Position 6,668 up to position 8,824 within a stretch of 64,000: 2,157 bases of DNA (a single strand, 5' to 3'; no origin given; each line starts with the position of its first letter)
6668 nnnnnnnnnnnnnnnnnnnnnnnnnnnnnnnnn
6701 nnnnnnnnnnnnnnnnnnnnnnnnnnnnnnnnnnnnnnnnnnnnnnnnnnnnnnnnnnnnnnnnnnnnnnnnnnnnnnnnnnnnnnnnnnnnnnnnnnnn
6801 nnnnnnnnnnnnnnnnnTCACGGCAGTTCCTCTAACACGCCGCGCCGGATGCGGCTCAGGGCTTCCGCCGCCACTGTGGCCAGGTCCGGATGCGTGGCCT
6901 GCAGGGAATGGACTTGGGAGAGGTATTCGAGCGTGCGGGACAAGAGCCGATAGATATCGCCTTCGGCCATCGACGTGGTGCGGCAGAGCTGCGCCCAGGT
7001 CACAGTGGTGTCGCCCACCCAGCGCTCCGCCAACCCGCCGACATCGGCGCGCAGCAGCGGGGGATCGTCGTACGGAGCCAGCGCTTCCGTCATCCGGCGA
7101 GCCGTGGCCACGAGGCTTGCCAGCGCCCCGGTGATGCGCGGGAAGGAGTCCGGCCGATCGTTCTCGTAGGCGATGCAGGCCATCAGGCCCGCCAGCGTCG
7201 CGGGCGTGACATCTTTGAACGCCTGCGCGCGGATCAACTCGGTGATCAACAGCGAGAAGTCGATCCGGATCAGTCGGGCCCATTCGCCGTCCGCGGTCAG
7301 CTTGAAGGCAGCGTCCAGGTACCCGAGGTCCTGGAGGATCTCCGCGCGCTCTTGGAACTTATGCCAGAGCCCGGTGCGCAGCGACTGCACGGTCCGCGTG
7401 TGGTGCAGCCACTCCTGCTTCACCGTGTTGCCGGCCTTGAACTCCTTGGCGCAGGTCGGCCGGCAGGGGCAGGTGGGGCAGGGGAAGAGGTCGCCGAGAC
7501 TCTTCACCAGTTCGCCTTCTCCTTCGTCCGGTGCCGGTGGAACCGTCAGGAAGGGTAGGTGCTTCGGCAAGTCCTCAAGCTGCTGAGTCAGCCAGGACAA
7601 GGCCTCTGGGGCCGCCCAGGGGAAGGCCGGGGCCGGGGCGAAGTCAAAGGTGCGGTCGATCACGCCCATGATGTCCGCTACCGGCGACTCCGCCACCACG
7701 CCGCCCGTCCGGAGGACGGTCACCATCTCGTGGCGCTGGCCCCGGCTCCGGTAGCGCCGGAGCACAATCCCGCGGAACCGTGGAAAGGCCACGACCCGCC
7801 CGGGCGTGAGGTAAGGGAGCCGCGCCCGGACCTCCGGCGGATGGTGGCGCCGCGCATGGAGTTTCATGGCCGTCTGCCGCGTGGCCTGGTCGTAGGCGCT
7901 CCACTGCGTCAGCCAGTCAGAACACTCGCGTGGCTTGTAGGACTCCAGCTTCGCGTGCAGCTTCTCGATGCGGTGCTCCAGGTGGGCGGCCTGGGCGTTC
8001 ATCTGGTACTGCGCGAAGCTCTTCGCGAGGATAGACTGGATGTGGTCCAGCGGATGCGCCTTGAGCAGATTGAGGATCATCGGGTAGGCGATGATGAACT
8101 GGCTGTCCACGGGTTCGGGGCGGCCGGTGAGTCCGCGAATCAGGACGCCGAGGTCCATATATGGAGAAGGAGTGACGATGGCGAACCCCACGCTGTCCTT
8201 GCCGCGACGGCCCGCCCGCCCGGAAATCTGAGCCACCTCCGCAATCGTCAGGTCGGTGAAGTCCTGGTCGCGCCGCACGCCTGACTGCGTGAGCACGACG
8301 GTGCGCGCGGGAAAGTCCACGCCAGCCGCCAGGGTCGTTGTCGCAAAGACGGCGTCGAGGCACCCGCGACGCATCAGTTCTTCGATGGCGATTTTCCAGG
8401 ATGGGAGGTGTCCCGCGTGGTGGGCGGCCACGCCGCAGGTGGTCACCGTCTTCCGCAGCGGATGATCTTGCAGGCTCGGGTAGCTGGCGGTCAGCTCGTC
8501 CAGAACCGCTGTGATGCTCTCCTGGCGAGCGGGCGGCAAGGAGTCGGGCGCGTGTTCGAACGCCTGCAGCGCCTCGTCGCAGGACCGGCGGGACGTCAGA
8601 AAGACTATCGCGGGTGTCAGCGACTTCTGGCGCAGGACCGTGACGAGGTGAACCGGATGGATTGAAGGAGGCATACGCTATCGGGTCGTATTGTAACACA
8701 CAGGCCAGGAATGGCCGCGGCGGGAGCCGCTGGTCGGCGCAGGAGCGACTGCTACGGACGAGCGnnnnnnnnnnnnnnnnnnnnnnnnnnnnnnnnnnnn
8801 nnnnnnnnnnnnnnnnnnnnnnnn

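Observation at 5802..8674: Ski2/HelY-type helicase encoded as two genes in swapped (C-half first, N-half second) order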

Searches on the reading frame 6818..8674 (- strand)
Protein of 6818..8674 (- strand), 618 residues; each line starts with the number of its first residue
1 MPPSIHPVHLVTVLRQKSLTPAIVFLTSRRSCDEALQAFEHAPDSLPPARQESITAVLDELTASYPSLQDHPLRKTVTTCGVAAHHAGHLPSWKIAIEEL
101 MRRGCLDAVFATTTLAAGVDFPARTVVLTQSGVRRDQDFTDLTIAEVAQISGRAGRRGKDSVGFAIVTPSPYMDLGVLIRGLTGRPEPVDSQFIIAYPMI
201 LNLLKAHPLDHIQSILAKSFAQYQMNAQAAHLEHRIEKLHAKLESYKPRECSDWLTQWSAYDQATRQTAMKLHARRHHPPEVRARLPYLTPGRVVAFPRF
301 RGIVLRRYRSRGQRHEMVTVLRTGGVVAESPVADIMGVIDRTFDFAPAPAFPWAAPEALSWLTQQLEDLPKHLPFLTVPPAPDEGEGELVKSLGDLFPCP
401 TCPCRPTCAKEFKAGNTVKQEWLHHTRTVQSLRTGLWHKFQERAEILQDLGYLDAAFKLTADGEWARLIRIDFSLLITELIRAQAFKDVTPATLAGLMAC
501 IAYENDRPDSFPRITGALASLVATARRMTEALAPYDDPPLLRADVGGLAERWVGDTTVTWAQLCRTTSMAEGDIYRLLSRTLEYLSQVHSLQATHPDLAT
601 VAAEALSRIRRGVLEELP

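Call 6: search_protein_families(library=pfam, proteins=[window:6818-8674:-], max_evalue=0.01)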
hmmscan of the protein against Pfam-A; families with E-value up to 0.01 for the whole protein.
window:6818-8674:- (618 aa): 3 families
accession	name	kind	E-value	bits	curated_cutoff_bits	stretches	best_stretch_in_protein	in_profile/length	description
PF08148.17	DSHCT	-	4.2e-26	92.2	22.7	1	458-614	3-170/172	DSHCT (NUC185) domain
PF00271.37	Helicase_C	-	2.2e-05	25.1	23.5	1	81-158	41-110/110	Helicase conserved C-terminal domain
PF21408.2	MTR4-like_stalk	-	0.00028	21.5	24.2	1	215-268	3-62/64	Exosome RNA helicase MTR4-like, stalk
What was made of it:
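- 6818..8674 (-): Gene A, 618 aa: the C-terminal two thirds of a Ski2/Mtr4-like helicase (RecA2, winged helix, arch, helical bundle/DSHCT). Pfam Helicase_C and DSHCT above cutoff, MTR4-like stalk below it (call 6).
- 7496..8017 (-): Arch-like insertion of A (aa ~220-393): two long stalk helices plus a five-strand beta module (aa 293-342). Weak Pfam MTR4-like_stalk hit (call 6).
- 6833..7303 (-): DSHCT / helical-bundle domain of A (aa 458-614). Pfam PF08148, E 4.2e-26 (call 6).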

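Call 7: search_protein_families(library=ncbifam, proteins=[window:6818-8674:-], max_evalue=0.01)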
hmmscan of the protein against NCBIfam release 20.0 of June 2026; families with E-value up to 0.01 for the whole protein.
window:6818-8674:- (618 aa): 6 families
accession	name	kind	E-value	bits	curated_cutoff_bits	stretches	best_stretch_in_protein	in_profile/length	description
NF002654.0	PRK02362.1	equivalog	2.6e-21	75.7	887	1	22-218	246-439/739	ATP-dependent DNA helicase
NF001308.0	PRK00254.1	equivalog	9.8e-19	67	1216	1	21-238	240-459/720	ATP-dependent DNA helicase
NF002251.0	PRK01172.1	equivalog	1.9e-17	62.8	891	1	77-206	283-412/674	ATP-dependent DNA helicase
NF040935.1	helicase_Hel308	equivalog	2.1e-15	55.9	1200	1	23-193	251-425/704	ATP-dependent DNA helicase Hel308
TIGR03817.1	DECH_helic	hypoth_equivalog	5.8e-05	21.5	874.1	1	81-169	305-385/742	helicase/secretion neighborhood putative DEAH-box helicase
TIGR04121.1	DEXH_lig_assoc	equivalog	0.0051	14.6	850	1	81-128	278-325/804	ligase-associated DNA damage response DEXH box helicase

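Call 8: find_homologous_proteins(query=window:6818-8674:-, max_evalue=0.00001)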
Query window:6818-8674:- (618 aa): 3471 proteins with E <= 0.00001 among 8000 candidates; the best 120 are listed.
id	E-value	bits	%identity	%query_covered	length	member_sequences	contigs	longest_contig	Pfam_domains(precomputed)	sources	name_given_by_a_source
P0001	0.0e+0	1394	99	100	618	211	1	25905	PF00271.38,PF08148.18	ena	-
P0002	0.0e+0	1339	95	100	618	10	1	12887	PF08148.18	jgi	jgi:superfamily II RNA helicase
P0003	0.0e+0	1291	92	100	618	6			PF00271.38,PF08148.18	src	-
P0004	0.0e+0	1249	88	100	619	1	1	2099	PF00271.38,PF08148.18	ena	-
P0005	0.0e+0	1242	87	100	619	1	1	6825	PF00271.38,PF08148.18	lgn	-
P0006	0.0e+0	1237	87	100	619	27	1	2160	PF00271.38,PF08148.18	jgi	jgi:superfamily II RNA helicase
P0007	0.0e+0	1225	86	100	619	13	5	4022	PF00271.38,PF08148.18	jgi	jgi:superfamily II RNA helicase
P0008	0.0e+0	1223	86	100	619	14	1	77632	PF00271.38,PF08148.18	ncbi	-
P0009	0.0e+0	1223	86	100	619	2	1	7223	PF00271.38,PF08148.18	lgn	-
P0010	0.0e+0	1218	86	100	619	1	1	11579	PF00271.38,PF08148.18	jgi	jgi:superfamily II RNA helicase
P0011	0.0e+0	1178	83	100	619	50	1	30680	PF00271.38,PF08148.18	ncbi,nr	ncbi:MAG: hypothetical protein Q7R68_02700 [Nitrospirales bacterium]|nr:hypothetical protein [Nitros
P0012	0.0e+0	1170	81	100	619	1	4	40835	PF00271.38,PF08148.18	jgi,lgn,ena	-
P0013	0.0e+0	1169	81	100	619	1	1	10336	PF00271.38,PF08148.18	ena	-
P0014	0.0e+0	1168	81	100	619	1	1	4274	PF00271.38,PF08148.18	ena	-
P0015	0.0e+0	1168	81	100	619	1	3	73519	PF08148.18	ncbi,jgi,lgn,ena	-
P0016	0.0e+0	1165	82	98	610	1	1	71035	PF08148.18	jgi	jgi:superfamily II RNA helicase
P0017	0.0e+0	1159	81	100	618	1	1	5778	PF00271.38,PF08148.18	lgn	-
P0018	0.0e+0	1154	81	100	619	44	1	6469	PF00271.38,PF08148.18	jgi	jgi:superfamily II RNA helicase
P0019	0.0e+0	1139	79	100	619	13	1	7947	PF00271.38,PF08148.18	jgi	jgi:superfamily II RNA helicase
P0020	0.0e+0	1129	79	100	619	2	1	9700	PF00271.38,PF08148.18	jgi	jgi:ATP-dependent RNA helicase HelY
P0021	0.0e+0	1122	79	100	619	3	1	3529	PF00271.38,PF08148.18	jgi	jgi:ATP-dependent RNA helicase HelY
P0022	0.0e+0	1115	78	100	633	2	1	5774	PF08148.18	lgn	-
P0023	0.0e+0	1108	78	100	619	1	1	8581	PF08148.18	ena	-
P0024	0.0e+0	1105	78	100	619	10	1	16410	PF00271.38,PF08148.18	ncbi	-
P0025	0.0e+0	1105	77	100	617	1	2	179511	PF08148.18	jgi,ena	-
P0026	0.0e+0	1105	78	100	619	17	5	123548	PF08148.18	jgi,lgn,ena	-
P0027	0.0e+0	1084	99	58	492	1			PF08148.18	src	-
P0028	0.0e+0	1075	81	93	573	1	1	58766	PF00271.38,PF08148.18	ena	-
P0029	0.0e+0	1033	86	84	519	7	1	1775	PF08148.18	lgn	-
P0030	0.0e+0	1027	83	88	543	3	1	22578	PF08148.18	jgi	jgi:superfamily II RNA helicase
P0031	2.2e-293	992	89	67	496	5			PF08148.18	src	-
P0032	6.7e-291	984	82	84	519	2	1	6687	PF08148.18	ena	-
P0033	7.1e-271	918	65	100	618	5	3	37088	PF00271.38,PF08148.18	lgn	-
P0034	1.6e-269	914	64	100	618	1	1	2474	PF00271.38,PF08148.18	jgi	jgi:superfamily II RNA helicase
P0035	6.7e-265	898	64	100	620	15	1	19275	PF00271.38,PF08148.18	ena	-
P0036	1.1e-264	898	64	100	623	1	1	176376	PF00271.38,PF08148.18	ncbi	ncbi:MAG: hypothetical protein AB1411_06335 [Nitrospirota bacterium]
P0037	1.1e-264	898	63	100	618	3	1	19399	PF00271.38,PF08148.18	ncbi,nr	ncbi:MAG: hypothetical protein HY581_02425 [Nitrospirae bacterium]|nr:hypothetical protein [Nitrospi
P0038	1.6e-264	897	62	100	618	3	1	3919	PF00271.38,PF08148.18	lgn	-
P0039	1.7e-264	897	62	100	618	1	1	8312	PF00271.38,PF08148.18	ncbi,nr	ncbi:MAG: hypothetical protein EPO64_06745 [Nitrospirae bacterium]|nr:MAG: hypothetical protein EPO6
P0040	2.0e-264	897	62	100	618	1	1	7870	PF00271.38,PF08148.18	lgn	-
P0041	2.2e-264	897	63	100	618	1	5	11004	PF00271.38,PF08148.18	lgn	-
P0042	5.7e-264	895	63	100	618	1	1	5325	PF00271.38,PF08148.18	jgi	-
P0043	3.7e-263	893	63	100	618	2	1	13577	PF00271.38,PF08148.18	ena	-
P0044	8.1e-263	891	63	100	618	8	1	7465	PF08148.18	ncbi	-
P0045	1.1e-262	891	62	100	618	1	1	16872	PF08148.18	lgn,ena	-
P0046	1.2e-262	891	62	100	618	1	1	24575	PF00271.38,PF08148.18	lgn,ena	-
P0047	1.5e-262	891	62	100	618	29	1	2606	PF00271.38,PF08148.18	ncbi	-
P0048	2.1e-262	890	63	100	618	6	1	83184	PF08148.18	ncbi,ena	-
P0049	3.6e-262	889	61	100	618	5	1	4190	PF00271.38,PF08148.18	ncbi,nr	ncbi:MAG: hypothetical protein KGN30_11655 [Nitrospirota bacterium]|nr:hypothetical protein [Nitrosp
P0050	7.7e-262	888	62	100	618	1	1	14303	PF00271.38,PF08148.18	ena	-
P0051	1.1e-261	888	62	100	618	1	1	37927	PF00271.38,PF08148.18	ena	-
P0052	1.4e-261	887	62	100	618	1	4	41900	PF00271.38,PF08148.18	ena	-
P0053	1.4e-261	887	62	100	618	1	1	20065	PF00271.38,PF08148.18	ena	-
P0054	2.5e-261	887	62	100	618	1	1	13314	PF00271.38,PF08148.18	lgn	-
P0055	2.5e-261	887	61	100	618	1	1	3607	PF00271.38,PF08148.18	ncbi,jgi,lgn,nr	ncbi:MAG: hypothetical protein FJ246_10135 [Nitrospira sp.]|nr:hypothetical protein [Nitrospira sp.]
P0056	2.6e-261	887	62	100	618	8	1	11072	PF00271.38,PF08148.18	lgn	-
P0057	2.6e-261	887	62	100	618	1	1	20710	PF00271.38,PF08148.18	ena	-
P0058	2.8e-261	886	63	100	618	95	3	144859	PF00271.38,PF08148.18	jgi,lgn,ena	-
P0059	4.0e-261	886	63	100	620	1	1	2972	PF00271.38,PF08148.18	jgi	-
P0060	4.0e-261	886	63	100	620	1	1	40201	PF00271.38,PF08148.18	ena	-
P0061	6.7e-261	885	62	100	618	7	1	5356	PF00271.38,PF08148.18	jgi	jgi:superfamily II RNA helicase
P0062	8.1e-261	885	63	100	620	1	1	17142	PF00271.38,PF08148.18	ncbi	-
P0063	8.3e-261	885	63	100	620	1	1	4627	PF00271.38,PF08148.18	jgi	jgi:superfamily II RNA helicase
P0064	1.1e-260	884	62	100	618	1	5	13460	PF00271.38,PF08148.18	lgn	-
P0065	1.4e-260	884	62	100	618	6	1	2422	PF00271.38,PF08148.18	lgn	-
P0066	1.4e-260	884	62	100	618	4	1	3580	PF00271.38,PF08148.18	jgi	jgi:superfamily II RNA helicase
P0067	1.8e-260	884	62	100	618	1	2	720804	PF00271.38,PF08148.18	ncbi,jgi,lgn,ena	jgi:superfamily II RNA helicase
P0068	3.5e-260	883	63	100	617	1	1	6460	PF00271.38,PF08148.18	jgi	jgi:superfamily II RNA helicase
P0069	4.3e-260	882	62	100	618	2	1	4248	PF00271.38,PF08148.18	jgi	jgi:ATP-dependent RNA helicase HelY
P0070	7.8e-260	882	62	100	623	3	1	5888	PF00271.38,PF08148.18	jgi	jgi:superfamily II RNA helicase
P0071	7.9e-260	882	63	100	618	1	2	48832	PF00271.38,PF08148.18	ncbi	ncbi:MAG: helicase-related protein [Nitrospiraceae bacterium]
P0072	8.8e-260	881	62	100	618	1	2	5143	PF00271.38,PF08148.18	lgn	-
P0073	1.1e-259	881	63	100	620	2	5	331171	PF00271.38,PF08148.18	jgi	jgi:superfamily II RNA helicase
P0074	1.1e-259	881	62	100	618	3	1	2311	PF00271.38,PF08148.18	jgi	jgi:ATP-dependent RNA helicase HelY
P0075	1.2e-259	881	63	100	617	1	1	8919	PF00271.38,PF08148.18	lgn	-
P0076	1.4e-259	881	62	100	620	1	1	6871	PF00271.38,PF08148.18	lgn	-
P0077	1.4e-259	881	62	100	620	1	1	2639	PF00271.38,PF08148.18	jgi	-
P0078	2.4e-259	880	62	100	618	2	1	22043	PF00271.38,PF08148.18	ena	-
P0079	4.6e-259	879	62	100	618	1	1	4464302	PF00271.38,PF08148.18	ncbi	ncbi:helicase-related protein [Candidatus Nitrospira bockiana]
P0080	4.9e-259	879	62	100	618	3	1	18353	PF00271.38,PF08148.18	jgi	-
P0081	7.4e-259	878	62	100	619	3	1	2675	PF00271.38,PF08148.18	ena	-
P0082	9.7e-259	878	63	100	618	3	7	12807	PF00271.38,PF08148.18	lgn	-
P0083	1.2e-258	878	61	100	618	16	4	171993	PF00271.38,PF08148.18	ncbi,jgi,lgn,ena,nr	ncbi:MAG: hypothetical protein FJ245_01245 [Nitrospira sp.]|nr:hypothetical protein [Nitrospira sp.]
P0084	1.4e-258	877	62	100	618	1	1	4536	PF08148.18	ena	-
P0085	1.7e-258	877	62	100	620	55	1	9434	PF00271.38,PF08148.18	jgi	-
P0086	1.8e-258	877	62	100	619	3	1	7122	PF00271.38,PF08148.18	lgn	-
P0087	1.9e-258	877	62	100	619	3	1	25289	PF00271.38,PF08148.18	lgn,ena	-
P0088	2.8e-258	877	61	100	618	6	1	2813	PF00271.38,PF08148.18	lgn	-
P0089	4.4e-258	876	62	100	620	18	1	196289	PF00271.38,PF08148.18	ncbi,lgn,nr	ncbi:MAG: hypothetical protein KatS3mg082_0273 [Nitrospiraceae bacterium]|nr:MAG: hypothetical prote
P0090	4.4e-258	876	62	100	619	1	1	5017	PF00271.38,PF08148.18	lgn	-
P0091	4.4e-258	876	61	100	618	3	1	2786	PF00271.38,PF08148.18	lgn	-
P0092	4.5e-258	876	62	100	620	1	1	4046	PF00271.38,PF08148.18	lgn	-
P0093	5.1e-258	876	61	100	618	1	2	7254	PF00271.38,PF08148.18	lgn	-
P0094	5.8e-258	875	62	100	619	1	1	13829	PF00271.38,PF08148.18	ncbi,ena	-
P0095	6.0e-258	875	62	100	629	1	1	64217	PF00271.38,PF08148.18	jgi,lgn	jgi:superfamily II RNA helicase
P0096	7.7e-258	875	62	100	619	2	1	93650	PF00271.38,PF08148.18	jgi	jgi:superfamily II RNA helicase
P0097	1.5e-257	874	63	100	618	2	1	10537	PF00271.38,PF08148.18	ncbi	-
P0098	1.7e-257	874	61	100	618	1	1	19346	PF00271.38,PF08148.18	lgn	-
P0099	1.9e-257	874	62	100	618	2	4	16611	PF00271.38,PF08148.18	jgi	jgi:ATP-dependent RNA helicase HelY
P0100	2.2e-257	874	61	100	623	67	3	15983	PF00271.38,PF08148.18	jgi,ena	-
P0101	2.4e-257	873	62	100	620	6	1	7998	PF00271.38,PF08148.18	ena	-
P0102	2.7e-257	873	62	100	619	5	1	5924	PF00271.38,PF08148.18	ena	-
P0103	3.0e-257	873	63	100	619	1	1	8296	PF00271.38,PF08148.18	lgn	-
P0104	3.4e-257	873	62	100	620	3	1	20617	PF00271.38,PF08148.18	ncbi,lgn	-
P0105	6.8e-257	872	61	100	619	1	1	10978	PF00271.38,PF08148.18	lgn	-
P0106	6.8e-257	872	61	100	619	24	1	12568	PF00271.38,PF08148.18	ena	-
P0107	9.6e-257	871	62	100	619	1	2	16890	PF00271.38,PF08148.18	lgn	-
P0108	1.0e-256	871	62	100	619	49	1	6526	PF00271.38,PF08148.18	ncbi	-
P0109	1.1e-256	871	61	100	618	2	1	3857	PF00271.38,PF08148.18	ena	-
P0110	1.7e-256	871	62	100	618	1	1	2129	PF00271.38,PF08148.18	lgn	-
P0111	2.0e-256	870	61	100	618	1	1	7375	PF00271.38,PF08148.18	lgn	-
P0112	2.1e-256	870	61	100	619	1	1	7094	PF00271.38,PF08148.18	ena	-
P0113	2.6e-256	870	62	100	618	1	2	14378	PF08148.18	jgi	jgi:superfamily II RNA helicase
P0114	2.8e-256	870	62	100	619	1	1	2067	PF00271.38,PF08148.18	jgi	-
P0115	2.9e-256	870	62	100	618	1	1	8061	PF00271.38,PF08148.18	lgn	-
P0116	3.8e-256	869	62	100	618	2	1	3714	PF00271.38,PF08148.18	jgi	jgi:superfamily II RNA helicase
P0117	4.0e-256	869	61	100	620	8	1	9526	PF00271.38,PF08148.18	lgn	-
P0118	6.2e-256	869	61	100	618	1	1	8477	PF00271.38,PF08148.18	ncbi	-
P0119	6.5e-256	869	62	100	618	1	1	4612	PF00271.38,PF08148.18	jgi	-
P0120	7.2e-256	869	62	100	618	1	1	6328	PF08148.18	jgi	jgi:superfamily II RNA helicase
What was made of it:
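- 6818..8674 (-): Conserved at 618-623 aa in >100 protein clusters (call 8).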

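Call 10: find_encoding_contigs(protein=P0079, flank=5000, max_places=3)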
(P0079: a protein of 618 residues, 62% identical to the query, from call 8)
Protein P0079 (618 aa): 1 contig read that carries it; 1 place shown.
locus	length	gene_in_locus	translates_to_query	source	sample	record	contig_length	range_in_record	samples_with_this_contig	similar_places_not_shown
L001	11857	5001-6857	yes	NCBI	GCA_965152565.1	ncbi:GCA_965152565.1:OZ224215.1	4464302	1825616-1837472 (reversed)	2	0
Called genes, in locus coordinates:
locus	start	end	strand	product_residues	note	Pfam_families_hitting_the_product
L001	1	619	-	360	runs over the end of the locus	PF01547:SBP_bac_1, PF13416:SBP_bac_8, PF13531:SBP_bac_11, PF13343:SBP_bac_6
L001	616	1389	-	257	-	PF00528:BPD_transp_1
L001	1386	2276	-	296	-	PF00528:BPD_transp_1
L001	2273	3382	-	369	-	PF00005:ABC_tran, PF08402:TOBE_2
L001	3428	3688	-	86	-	-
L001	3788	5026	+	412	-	PF00483:NTP_transferase, PF12804:NTP_transf_3 (faint), PF24894:Hexapep_GlmU, PF25084:LbH_EIF2B, PF25247:LbH_GLGC (faint), PF25087:GMPPB_C (weak)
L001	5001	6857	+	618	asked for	PF00271:Helicase_C (faint), PF08148:DSHCT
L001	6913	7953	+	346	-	PF00270:DEAD, PF04851:ResIII, PF22527:DEXQc_Suv3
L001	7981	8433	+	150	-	-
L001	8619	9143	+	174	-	-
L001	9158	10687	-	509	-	PF08323:Glyco_transf_5, PF13439:Glyco_transf_4 (faint), PF13579:Glyco_trans_4_4 (faint), PF00534:Glycos_transf_1, PF13692:Glyco_trans_1_4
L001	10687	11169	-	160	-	-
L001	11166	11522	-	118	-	PF06155:GBBH-like_N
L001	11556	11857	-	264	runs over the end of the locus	PF11967:RecO_N, PF02565:RecO_C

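Call 17: search_solved_structures(query=window:6818-8674:-, max_evalue=0.001, show_alignments=1)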
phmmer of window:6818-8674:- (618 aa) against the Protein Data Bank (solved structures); distinct sequences matched with E-value up to 0.001: 53.
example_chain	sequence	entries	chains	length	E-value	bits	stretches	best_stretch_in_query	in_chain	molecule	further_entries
6ro1_A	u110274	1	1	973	3.6e-36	128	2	9-296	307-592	Exosome RNA helicase MTR4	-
6ieh_B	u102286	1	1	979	3.6e-36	128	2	9-296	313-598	Exosome RNA helicase MTR4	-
6ieg_B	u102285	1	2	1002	3.9e-36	127.9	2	9-296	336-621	Exosome RNA helicase MTR4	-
6d6q_M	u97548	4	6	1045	4.6e-36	127.7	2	9-296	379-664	Exosome RNA helicase MTR4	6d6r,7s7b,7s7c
7z4y_B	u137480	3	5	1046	4.6e-36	127.7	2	9-296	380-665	Exosome RNA helicase MTR4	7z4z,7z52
6c90_A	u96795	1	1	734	6e-35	124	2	9-224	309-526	Exosome RNA helicase MTR4,Exosome RNA helicase MTR4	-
7qdr_A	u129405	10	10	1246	6.5e-33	117.2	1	10-296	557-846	Helicase SKI2W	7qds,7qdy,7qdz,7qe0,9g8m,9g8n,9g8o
4u4c_A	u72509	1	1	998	7.8e-33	117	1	10-296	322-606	ATP-dependent RNA helicase DOB1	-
5ooq_A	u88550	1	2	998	7.8e-33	117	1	10-296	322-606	ATP-dependent RNA helicase DOB1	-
2xgj_A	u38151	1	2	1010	8.1e-33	116.9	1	10-296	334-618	ATP-DEPENDENT RNA HELICASE DOB1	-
6ft6_MM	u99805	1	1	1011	8.1e-33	116.9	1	10-296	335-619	ATP-dependent RNA helicase DOB1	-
6lqs_M4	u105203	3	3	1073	9.9e-33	116.7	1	10-296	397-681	ATP-dependent RNA helicase DOB1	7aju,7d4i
6fsz_MM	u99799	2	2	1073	9.9e-33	116.7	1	10-296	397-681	ATP-dependent RNA helicase DOB1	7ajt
4qu4_A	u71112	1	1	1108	1.1e-32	116.5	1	10-296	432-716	ATP-dependent RNA helicase DOB1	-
4a4z_A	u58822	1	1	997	1.8e-31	112.5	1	9-252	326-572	ANTIVIRAL HELICASE SKI2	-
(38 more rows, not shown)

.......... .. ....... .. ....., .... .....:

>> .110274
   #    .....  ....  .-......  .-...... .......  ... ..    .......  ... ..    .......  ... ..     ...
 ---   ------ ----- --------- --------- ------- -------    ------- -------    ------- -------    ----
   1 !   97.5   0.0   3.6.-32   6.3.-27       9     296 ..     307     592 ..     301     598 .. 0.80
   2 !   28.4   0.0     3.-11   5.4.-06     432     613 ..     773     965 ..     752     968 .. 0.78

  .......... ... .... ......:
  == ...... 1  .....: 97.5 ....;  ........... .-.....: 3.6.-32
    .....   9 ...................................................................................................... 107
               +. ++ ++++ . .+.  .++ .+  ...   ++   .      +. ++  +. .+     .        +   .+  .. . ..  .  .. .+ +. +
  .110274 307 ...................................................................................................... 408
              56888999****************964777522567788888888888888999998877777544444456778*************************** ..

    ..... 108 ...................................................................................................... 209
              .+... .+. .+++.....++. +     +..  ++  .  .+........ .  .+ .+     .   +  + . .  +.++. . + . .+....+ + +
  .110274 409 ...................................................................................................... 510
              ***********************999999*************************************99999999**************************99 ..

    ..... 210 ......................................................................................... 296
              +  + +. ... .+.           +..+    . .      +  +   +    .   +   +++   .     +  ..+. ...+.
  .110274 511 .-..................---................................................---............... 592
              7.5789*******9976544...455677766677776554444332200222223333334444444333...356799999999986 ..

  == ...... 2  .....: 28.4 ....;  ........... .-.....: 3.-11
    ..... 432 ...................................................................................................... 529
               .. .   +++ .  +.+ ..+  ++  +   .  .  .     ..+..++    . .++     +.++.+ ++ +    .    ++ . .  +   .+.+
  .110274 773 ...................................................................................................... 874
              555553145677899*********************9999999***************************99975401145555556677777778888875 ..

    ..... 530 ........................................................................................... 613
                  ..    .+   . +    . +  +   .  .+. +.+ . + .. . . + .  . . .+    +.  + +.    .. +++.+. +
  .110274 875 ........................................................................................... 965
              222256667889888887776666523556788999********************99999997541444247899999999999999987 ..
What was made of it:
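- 6818..8674 (-): Mtr4 alignment (call 17).
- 6833..7303 (-): Second aligned stretch to Mtr4 773-965 (call 17).
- Checked: It aligns to Mtr4 from residue ~307 of a 973-residue chain (call 17).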
